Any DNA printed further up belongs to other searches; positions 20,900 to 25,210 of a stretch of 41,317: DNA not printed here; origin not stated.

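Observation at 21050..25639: Candidate anti-phage module: NACHT/STAND NTPase + small 3-TM protein + tiny acidic ORF, embedded among phage genes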

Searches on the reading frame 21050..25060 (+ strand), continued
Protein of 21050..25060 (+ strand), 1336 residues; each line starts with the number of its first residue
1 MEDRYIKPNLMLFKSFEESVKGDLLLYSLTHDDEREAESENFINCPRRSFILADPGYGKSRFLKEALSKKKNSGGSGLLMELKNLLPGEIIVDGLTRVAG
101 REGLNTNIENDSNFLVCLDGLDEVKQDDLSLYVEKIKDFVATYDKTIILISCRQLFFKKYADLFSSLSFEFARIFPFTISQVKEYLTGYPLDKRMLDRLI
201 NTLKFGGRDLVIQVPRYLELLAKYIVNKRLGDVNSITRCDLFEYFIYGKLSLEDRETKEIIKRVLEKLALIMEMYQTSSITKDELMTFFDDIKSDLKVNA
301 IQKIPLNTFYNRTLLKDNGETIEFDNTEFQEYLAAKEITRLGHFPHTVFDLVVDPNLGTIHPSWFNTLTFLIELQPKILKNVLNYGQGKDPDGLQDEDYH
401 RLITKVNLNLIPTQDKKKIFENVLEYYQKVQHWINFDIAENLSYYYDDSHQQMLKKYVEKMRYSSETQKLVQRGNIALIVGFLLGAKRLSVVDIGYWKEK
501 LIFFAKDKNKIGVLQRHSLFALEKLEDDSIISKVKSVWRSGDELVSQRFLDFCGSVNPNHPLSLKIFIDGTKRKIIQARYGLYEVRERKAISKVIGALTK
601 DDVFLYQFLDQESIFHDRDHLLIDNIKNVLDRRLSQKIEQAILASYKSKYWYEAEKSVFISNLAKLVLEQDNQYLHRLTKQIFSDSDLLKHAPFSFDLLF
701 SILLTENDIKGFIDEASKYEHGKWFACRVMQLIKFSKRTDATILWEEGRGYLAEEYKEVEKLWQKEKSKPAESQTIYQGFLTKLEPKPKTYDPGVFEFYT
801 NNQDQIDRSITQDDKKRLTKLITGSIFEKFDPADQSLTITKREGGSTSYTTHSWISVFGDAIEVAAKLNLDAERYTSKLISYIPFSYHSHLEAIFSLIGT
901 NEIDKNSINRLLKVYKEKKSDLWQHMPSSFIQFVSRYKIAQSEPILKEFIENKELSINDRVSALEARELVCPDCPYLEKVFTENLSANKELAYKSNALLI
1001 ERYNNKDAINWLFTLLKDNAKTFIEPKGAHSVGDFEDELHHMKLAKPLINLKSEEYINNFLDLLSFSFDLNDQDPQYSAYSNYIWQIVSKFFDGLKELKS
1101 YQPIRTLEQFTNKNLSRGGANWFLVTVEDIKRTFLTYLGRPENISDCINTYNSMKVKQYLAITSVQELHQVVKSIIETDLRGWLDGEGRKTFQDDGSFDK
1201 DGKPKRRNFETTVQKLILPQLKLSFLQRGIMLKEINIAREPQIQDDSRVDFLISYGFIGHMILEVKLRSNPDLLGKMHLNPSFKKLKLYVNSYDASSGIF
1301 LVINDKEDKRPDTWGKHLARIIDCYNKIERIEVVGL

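Call 16: find_encoding_contigs(protein=P0004, flank=8000, max_places=2)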
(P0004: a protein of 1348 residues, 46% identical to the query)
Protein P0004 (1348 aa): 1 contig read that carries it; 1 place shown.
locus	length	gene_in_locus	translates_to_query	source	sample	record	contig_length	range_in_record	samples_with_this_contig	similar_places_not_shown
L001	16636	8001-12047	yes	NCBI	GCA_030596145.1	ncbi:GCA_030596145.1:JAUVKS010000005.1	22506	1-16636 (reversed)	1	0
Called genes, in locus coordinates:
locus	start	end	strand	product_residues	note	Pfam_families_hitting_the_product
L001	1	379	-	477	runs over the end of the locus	PF01134:GIDA (weak), PF01262:AlaDh_PNT_C (faint), PF01266:DAO (faint), PF07992:Pyr_redox_2, PF12831:FAD_oxidored (weak), PF13738:Pyr_redox_3, PF00070:Pyr_redox, PF02852:Pyr_redox_dim, +3 more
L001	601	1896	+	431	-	PF01571:GCV_T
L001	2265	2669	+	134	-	PF01597:GCV_H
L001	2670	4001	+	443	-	PF02347:GDC-P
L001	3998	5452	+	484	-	PF02347:GDC-P, PF01212:Beta_elim_lyase (weak), PF00266:Aminotran_5, PF21478:GcvP2_C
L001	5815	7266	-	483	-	PF05598:DUF772, PF01609:DDE_Tnp_1, PF13751:DDE_Tnp_1_6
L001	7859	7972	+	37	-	-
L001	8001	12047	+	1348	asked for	PF28130:DUF8371 (weak)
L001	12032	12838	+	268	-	-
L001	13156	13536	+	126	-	PF05168:HEPN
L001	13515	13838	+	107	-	PF01909:NTP_transf_2, PF18765:Polbeta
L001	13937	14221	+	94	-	-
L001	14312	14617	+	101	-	PF01909:NTP_transf_2, PF18765:Polbeta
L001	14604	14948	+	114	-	PF01934:HepT-like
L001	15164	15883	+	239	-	PF21948:LplA-B_cat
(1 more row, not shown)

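Call 17: find_encoding_contigs(protein=P0026, flank=8000, max_places=2)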
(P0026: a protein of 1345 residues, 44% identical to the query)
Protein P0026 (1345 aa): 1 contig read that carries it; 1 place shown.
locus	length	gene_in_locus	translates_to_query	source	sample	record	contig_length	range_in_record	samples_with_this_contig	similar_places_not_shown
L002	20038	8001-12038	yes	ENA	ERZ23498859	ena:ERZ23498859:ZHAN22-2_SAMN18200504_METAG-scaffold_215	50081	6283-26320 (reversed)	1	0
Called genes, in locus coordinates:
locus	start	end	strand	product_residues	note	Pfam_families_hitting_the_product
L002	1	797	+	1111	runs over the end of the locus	PF00270:DEAD (faint), PF04851:ResIII, PF00176:SNF2-rel_dom, PF00271:Helicase_C, PF13020:NOV_C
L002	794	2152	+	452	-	PF04326:SLFN_AlbA_2, PF13749:HATPase_c_4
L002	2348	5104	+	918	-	PF06634:DUF1156, PF01555:N6_N4_Mtase (faint), PF08241:Methyltransf_11 (faint)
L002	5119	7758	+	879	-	PF04465:DUF499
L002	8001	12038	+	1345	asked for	PF05729:NACHT (weak), PF28130:DUF8371 (faint)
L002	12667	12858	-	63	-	-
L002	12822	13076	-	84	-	-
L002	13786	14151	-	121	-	-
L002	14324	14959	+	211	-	-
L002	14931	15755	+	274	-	-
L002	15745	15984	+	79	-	-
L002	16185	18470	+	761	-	PF03796:DnaB_C, PF06745:ATPase, PF13481:AAA_25 (weak)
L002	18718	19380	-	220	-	PF12002:MgsA_C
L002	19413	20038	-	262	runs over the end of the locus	-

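Call 18: find_encoding_contigs(protein=P0068, flank=8000, max_places=2)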
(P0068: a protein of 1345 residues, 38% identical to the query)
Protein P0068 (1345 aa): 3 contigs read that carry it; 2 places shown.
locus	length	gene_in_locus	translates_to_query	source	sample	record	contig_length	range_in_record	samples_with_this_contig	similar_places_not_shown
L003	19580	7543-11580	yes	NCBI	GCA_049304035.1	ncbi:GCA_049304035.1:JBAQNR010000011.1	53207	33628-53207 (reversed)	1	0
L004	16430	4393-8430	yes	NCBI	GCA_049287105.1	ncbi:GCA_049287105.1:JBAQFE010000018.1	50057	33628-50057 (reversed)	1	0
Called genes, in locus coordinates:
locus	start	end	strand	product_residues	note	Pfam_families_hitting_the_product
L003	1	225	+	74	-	?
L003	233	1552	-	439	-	PF00239:Resolvase, PF07508:Recombinase, PF13408:Zn_ribbon_recom (weak)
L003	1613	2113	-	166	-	-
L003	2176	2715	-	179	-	PF16729:DUF5067 (faint), PF11611:DUF4352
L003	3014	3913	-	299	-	-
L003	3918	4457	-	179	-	PF13518:HTH_28 (faint)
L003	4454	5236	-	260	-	PF01555:N6_N4_Mtase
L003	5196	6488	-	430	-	PF02195:ParB_N, PF01555:N6_N4_Mtase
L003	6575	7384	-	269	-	-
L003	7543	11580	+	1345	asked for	-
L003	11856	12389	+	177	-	-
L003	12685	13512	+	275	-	PF00459:Inositol_P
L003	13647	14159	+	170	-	-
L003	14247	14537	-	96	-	-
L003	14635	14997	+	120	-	-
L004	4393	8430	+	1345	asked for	-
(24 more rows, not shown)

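Call 22: search_solved_structures(query=A1, max_evalue=1, show_alignments=3)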
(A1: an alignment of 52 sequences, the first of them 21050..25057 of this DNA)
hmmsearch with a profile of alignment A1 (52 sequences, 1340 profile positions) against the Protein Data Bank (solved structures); distinct sequences matched with E-value up to 1: 36.
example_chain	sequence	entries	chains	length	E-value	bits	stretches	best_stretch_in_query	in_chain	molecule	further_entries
9sah_A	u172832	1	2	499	6.3e-08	33.9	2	510-613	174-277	E4-NB2 synthetic fusion protein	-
6ft5_A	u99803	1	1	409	4.7e-06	27.7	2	513-614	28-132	alphaRep A3_A3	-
4zv6_A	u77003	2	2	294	1.8e-05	25.7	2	512-611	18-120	AlphaRep-7 | alpha-Rep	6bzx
6fsq_A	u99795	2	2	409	0.00025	22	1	513-614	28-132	alphaRep A3_bGFPD | A3_bGFPD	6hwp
6gwc_C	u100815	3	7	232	0.002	19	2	510-615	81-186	iE5 ALPHAREP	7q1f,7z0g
4xl5_C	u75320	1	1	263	0.0032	18.3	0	510-613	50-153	bGFP-A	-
9jix_A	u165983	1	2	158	0.011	16.5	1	51-111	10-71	De Novo Designed ATPase, PL2x4_2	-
3j3r_A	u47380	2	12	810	0.012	16.4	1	46-126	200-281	Negative regulator of genetic competence ClpC/MecB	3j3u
7abr_A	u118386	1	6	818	0.012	16.4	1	46-126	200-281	Negative regulator of genetic competence ClpC/MecB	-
3ltj_A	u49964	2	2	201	0.015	16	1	512-614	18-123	AlphaRep-4 | bA3-2: binder of A3 protein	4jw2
6lsy_A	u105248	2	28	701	0.017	15.9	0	50-128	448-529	ATP-dependent Clp protease, ATP-binding subunit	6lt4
8aw4_A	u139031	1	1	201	0.019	15.8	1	522-611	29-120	ALPHAREP bB-E3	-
3ltm_A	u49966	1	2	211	0.019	15.7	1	513-614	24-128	Alpha-Rep4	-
1ye8_A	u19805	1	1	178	0.078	13.7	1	49-94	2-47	Hypothetical UPF0334 kinase-like protein AQ_1292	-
7p0h_A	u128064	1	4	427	0.1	13.3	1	510-612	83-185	Helicobacter pylori ComF fused to an artificial alphaREP crystallization helper (named B2)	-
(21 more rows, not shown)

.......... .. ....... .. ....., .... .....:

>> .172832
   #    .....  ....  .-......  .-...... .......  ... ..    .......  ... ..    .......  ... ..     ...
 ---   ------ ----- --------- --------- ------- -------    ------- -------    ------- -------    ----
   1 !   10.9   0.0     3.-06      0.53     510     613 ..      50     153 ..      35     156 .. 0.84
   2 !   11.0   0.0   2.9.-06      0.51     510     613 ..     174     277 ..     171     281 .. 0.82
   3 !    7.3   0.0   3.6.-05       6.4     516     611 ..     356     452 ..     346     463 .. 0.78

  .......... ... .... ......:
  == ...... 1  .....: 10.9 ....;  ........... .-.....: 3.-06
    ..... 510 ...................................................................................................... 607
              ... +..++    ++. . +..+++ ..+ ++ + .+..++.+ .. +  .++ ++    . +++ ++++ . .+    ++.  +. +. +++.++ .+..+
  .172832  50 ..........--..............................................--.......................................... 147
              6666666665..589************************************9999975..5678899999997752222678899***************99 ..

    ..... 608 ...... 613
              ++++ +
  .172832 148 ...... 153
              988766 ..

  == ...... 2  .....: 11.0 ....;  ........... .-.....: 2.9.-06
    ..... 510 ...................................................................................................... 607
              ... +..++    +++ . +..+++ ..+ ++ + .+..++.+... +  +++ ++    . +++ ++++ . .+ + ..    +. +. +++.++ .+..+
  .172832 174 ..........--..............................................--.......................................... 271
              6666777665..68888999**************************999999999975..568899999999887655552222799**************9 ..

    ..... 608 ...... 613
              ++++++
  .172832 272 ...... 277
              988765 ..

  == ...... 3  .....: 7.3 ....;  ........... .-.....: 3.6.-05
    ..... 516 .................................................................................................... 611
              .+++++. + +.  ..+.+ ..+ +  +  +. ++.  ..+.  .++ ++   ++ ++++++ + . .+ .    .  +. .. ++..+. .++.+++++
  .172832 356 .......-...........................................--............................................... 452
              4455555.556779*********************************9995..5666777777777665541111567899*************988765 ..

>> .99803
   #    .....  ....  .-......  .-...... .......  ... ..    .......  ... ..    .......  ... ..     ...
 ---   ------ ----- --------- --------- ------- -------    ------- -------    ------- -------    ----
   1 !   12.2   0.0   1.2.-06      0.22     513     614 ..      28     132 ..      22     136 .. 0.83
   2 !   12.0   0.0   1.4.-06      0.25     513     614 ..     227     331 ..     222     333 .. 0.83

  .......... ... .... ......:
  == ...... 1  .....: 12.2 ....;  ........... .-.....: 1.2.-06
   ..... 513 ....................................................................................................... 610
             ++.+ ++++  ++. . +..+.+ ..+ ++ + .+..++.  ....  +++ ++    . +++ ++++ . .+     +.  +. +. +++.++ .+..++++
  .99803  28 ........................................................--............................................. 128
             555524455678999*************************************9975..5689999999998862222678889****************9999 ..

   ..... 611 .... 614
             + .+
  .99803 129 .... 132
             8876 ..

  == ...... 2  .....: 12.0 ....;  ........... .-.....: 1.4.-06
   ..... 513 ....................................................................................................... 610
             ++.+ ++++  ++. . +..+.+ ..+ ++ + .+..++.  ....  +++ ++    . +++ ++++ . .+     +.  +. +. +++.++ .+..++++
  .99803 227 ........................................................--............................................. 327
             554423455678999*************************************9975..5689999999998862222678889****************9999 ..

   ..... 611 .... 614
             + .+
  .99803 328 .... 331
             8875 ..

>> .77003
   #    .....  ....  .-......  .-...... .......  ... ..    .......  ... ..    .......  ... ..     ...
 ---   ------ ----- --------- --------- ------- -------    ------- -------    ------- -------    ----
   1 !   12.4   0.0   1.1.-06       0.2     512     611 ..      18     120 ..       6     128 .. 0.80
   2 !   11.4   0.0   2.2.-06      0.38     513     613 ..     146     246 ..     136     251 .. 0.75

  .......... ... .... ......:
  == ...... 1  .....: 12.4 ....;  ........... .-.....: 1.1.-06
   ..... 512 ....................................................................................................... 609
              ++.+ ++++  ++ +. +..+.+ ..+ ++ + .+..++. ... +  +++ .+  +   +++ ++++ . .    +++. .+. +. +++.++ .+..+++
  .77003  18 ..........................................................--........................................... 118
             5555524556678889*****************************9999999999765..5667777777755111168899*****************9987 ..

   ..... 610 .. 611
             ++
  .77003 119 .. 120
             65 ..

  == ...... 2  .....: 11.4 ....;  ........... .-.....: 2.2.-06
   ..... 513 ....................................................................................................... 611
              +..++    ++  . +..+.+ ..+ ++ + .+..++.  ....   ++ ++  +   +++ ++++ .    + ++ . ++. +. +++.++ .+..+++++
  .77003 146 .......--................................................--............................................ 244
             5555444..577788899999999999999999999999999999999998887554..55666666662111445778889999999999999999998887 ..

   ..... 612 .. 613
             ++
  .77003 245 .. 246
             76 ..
